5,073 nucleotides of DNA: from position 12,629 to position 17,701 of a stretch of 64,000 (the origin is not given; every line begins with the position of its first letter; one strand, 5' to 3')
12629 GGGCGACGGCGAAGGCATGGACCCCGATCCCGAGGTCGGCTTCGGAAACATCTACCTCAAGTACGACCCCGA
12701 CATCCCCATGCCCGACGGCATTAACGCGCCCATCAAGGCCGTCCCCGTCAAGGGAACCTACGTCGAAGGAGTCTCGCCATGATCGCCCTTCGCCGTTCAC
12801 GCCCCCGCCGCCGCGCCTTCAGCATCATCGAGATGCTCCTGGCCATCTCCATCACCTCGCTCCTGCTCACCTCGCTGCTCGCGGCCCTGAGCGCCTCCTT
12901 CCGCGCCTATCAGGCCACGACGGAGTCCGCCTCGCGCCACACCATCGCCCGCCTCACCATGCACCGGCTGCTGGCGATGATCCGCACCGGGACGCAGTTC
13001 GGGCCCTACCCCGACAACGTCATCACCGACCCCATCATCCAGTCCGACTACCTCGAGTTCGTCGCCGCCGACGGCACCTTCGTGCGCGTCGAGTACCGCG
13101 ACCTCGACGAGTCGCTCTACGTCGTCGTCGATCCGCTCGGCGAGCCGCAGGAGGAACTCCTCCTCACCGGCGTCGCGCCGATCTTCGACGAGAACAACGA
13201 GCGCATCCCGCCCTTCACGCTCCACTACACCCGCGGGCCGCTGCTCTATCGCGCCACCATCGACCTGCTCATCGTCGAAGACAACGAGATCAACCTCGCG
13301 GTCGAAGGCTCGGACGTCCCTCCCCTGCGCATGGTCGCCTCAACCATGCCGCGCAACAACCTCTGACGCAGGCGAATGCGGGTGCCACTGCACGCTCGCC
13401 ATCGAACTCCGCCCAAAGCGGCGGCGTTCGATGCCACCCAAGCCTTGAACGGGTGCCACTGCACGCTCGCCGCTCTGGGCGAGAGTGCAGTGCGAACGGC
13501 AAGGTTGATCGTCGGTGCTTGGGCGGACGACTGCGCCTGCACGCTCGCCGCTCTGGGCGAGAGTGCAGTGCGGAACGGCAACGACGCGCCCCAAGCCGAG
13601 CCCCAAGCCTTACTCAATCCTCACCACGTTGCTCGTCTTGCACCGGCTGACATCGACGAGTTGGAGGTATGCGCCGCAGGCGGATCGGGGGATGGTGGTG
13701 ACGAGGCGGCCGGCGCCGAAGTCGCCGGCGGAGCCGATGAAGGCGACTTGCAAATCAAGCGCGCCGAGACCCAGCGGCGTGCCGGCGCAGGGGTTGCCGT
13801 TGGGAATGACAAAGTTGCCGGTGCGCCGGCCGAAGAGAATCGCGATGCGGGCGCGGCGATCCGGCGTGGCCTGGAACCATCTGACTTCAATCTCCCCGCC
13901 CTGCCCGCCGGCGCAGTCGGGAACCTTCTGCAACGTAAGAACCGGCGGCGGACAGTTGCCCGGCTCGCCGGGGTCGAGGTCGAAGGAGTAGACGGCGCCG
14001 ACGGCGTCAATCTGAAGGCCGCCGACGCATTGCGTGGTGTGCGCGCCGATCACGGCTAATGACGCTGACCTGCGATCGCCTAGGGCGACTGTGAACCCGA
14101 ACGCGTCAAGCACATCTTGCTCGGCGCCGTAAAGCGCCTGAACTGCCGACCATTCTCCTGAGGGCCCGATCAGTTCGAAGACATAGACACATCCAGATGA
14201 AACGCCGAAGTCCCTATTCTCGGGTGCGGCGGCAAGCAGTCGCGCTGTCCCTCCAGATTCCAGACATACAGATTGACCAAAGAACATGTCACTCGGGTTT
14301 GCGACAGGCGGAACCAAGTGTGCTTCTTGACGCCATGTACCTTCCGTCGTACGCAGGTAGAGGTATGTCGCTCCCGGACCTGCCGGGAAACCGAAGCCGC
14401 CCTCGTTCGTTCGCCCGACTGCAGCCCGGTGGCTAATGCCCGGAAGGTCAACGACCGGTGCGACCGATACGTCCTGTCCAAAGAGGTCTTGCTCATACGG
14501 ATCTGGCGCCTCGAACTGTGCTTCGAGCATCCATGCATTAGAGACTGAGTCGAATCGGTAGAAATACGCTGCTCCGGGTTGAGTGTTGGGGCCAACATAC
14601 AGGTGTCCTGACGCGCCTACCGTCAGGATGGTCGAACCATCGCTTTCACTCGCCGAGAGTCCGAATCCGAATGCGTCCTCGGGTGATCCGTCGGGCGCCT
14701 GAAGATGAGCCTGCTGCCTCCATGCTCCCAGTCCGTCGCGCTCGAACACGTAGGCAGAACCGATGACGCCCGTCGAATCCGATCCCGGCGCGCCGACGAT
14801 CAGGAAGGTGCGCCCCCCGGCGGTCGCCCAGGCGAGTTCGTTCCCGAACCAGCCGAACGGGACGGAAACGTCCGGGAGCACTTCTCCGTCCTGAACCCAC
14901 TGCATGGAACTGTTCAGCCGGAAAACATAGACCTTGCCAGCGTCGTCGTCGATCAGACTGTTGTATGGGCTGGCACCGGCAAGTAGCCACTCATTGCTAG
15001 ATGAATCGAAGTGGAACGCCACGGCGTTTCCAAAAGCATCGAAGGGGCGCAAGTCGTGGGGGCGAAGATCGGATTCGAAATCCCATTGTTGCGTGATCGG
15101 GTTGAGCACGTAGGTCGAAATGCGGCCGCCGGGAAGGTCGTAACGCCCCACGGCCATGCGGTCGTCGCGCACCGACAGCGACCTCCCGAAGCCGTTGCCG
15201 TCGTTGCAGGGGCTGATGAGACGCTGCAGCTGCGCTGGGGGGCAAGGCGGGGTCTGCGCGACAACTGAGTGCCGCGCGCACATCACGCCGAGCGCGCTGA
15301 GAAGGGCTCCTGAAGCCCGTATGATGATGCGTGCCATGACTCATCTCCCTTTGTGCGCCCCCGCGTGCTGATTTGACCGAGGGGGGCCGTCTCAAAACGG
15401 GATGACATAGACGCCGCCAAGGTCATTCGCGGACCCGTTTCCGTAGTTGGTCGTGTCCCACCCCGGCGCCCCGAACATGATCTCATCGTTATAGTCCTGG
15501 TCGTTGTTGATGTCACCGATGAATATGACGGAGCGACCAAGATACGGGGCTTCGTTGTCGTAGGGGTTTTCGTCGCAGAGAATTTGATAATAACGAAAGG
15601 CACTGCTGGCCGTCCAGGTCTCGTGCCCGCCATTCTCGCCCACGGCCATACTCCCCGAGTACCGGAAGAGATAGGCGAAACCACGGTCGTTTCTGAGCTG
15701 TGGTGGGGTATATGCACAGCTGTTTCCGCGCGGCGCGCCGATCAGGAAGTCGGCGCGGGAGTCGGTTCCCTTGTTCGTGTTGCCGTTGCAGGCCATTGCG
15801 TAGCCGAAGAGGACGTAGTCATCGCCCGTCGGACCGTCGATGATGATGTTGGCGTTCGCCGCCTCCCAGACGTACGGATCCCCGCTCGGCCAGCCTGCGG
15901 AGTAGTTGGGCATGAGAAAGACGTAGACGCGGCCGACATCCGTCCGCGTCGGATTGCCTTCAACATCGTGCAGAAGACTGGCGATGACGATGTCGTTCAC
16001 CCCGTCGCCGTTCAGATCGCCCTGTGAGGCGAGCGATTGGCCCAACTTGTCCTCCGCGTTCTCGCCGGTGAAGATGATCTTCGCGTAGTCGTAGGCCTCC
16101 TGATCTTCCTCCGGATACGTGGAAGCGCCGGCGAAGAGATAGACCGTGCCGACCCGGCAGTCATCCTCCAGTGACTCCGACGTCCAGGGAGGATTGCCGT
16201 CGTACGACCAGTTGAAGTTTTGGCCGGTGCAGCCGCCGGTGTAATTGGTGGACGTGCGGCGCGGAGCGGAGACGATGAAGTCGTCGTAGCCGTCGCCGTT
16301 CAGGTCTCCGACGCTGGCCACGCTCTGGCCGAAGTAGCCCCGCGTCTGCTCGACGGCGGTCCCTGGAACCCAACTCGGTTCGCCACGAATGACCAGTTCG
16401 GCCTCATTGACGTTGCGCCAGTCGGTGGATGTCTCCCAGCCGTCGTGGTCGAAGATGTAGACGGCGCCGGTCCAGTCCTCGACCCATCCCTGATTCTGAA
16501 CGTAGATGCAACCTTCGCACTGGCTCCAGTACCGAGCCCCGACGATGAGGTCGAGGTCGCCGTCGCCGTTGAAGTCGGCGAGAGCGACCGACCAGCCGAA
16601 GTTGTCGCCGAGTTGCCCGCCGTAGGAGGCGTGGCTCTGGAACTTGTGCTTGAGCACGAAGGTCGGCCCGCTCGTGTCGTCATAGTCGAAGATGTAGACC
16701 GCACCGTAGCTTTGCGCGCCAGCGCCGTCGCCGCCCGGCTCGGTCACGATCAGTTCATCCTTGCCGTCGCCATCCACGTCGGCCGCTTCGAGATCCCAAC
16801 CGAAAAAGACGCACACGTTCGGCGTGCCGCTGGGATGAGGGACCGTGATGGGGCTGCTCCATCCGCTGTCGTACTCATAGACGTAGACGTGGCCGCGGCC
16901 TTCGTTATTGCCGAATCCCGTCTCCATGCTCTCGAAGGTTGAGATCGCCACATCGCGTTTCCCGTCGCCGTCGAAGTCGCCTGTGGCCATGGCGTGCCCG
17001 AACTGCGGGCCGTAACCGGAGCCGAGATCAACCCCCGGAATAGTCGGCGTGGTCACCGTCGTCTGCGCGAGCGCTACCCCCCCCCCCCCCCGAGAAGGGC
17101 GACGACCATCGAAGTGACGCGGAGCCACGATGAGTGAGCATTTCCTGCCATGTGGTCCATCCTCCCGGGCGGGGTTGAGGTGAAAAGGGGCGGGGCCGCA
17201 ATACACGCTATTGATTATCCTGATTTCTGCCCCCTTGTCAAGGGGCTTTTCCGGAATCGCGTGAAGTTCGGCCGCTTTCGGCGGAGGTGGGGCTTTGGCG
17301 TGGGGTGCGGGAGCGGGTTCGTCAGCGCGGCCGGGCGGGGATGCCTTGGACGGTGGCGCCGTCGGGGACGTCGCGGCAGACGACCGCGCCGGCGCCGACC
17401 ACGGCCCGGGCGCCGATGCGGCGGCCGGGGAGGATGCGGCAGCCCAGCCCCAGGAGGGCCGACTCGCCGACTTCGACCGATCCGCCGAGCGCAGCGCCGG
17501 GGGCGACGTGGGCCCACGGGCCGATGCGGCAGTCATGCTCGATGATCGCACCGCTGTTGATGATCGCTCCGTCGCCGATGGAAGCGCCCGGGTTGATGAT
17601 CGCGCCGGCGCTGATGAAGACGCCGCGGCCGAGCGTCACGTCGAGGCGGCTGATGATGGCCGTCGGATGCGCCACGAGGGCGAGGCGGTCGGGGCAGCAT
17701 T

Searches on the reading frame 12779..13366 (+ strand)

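Call 76: search_protein_families(library=pfam, proteins=[window:12779-13366:+], max_evalue=0.01)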
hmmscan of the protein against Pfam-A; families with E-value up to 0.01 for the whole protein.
window:12779-13366:+ (195 aa): 1 family
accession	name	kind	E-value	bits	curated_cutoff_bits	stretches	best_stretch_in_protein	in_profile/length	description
PF07963.17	N_methyl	-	3.8e-05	23.5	21.2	1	9-33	2-26/27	Prokaryotic N-terminal methylation motif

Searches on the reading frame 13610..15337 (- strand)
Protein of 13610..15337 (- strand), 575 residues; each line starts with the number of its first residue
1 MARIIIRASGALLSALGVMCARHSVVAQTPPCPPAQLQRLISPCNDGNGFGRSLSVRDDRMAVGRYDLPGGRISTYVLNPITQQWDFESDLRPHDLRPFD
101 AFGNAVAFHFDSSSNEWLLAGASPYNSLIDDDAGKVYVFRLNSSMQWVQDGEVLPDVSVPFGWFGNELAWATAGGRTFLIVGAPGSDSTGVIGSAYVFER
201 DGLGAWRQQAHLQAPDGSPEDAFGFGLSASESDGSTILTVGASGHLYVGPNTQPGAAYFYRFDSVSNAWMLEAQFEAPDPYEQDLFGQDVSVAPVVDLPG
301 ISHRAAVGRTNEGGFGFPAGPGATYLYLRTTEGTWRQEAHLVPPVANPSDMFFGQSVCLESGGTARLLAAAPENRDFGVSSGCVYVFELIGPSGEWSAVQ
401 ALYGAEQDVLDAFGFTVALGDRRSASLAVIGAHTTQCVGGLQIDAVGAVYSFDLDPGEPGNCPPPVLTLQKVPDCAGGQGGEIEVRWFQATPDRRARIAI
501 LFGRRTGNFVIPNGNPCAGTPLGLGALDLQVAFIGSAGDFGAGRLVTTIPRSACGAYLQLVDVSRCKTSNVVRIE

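Call 10: search_protein_families(library=pfam, proteins=[window:13610-15337:-], max_evalue=0.001)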
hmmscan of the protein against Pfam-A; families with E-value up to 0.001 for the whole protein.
window:13610-15337:- (575 aa): 1 family
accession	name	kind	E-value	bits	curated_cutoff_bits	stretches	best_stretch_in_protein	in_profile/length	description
PF14312.12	FG-GAP_2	-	3.4e-29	101.2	23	1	206-259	1-48/49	FG-GAP repeat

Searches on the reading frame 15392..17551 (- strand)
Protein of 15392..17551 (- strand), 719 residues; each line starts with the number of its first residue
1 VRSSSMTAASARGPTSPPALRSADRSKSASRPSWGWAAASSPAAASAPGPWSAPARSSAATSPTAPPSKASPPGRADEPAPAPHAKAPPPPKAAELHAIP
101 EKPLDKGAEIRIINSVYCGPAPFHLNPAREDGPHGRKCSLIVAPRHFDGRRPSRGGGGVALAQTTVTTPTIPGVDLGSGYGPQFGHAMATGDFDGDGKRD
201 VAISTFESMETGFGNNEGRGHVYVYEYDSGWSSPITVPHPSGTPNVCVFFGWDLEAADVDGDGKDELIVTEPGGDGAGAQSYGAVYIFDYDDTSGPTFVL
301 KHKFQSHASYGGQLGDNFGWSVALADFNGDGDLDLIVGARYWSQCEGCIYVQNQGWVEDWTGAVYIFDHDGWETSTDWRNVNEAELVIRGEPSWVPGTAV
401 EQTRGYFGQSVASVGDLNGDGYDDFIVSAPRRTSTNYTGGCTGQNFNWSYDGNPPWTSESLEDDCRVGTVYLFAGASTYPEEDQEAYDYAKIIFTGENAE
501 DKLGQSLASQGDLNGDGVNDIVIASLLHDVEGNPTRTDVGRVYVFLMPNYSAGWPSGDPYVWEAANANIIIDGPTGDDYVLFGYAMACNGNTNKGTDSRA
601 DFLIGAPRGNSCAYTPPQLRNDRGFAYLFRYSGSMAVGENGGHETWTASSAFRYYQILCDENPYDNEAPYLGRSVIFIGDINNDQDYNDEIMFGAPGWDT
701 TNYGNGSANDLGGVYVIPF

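Call 10: search_protein_families(library=pfam, proteins=[window:15392-17551:-], max_evalue=0.001)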
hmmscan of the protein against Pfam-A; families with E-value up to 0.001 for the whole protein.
window:15392-17551:- (719 aa): 2 families
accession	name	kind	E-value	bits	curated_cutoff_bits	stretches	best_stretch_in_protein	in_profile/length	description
PF01839.29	FG-GAP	-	2.1e-43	146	22.1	5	318-367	1-37/37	FG-GAP repeat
PF13517.12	FG-GAP_3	-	1.3e-19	71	26.9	2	192-269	1-61/61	FG-GAP-like repeat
